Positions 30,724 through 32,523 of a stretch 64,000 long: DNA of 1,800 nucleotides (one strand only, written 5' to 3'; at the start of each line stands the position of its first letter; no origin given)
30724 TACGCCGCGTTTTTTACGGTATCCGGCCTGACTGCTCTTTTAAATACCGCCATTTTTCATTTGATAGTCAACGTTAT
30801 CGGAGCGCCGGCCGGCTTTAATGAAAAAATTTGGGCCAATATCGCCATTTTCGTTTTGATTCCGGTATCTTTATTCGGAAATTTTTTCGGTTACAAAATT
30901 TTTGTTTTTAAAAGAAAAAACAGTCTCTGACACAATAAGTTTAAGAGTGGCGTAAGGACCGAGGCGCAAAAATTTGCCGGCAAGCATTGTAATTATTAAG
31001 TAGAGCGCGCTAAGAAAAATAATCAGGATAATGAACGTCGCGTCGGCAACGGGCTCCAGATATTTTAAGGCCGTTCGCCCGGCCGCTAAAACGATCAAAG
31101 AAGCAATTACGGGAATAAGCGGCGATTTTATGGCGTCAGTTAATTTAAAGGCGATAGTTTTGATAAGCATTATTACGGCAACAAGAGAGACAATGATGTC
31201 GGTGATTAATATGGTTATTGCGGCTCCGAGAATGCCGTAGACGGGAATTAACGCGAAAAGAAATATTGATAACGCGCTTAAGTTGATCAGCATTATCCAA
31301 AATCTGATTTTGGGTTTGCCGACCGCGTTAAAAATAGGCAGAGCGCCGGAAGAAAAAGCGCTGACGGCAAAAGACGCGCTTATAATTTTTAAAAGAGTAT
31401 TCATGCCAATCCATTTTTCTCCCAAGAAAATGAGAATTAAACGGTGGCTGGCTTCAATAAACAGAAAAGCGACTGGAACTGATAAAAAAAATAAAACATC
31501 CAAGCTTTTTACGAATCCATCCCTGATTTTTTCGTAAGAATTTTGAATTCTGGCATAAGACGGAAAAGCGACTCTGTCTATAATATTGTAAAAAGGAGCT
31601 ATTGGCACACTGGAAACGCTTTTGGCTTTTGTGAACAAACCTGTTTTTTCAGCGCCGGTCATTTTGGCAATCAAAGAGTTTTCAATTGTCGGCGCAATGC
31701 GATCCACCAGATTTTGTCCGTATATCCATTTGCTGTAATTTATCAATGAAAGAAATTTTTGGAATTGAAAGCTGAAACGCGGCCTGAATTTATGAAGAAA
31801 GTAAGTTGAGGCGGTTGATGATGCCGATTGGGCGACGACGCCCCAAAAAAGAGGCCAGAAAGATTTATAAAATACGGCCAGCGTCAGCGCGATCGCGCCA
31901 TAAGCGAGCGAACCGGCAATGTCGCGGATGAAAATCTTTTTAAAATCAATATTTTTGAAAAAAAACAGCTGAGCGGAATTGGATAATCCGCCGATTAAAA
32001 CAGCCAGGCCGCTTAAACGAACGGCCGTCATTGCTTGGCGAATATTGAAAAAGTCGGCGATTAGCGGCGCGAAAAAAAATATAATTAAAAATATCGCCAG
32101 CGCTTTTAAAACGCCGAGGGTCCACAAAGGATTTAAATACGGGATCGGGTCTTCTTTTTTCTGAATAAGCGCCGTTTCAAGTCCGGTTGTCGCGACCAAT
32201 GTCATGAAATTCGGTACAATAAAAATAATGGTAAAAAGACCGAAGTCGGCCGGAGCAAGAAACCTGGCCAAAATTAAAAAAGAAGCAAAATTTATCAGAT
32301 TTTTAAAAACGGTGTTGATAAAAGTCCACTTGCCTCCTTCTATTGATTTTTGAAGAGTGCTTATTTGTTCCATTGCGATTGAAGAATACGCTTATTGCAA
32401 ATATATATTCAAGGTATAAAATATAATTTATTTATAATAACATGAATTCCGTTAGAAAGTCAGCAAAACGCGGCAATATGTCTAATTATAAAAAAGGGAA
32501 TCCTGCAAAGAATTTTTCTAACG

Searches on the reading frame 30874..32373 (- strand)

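Call 44: search_protein_families(library=pfam, proteins=[window:30874-32373:-], max_evalue=0.001)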
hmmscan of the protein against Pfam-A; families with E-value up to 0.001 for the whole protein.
window:30874-32373:- (500 aa): 2 families
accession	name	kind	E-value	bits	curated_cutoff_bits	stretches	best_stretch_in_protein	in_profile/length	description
PF13440.11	Polysacc_synt_3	-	1.4e-67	228.5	23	1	34-324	1-291/293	Polysaccharide biosynthesis protein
PF01943.22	Polysacc_synt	-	1.6e-21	77.4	28.2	1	13-277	4-274/274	Polysaccharide biosynthesis protein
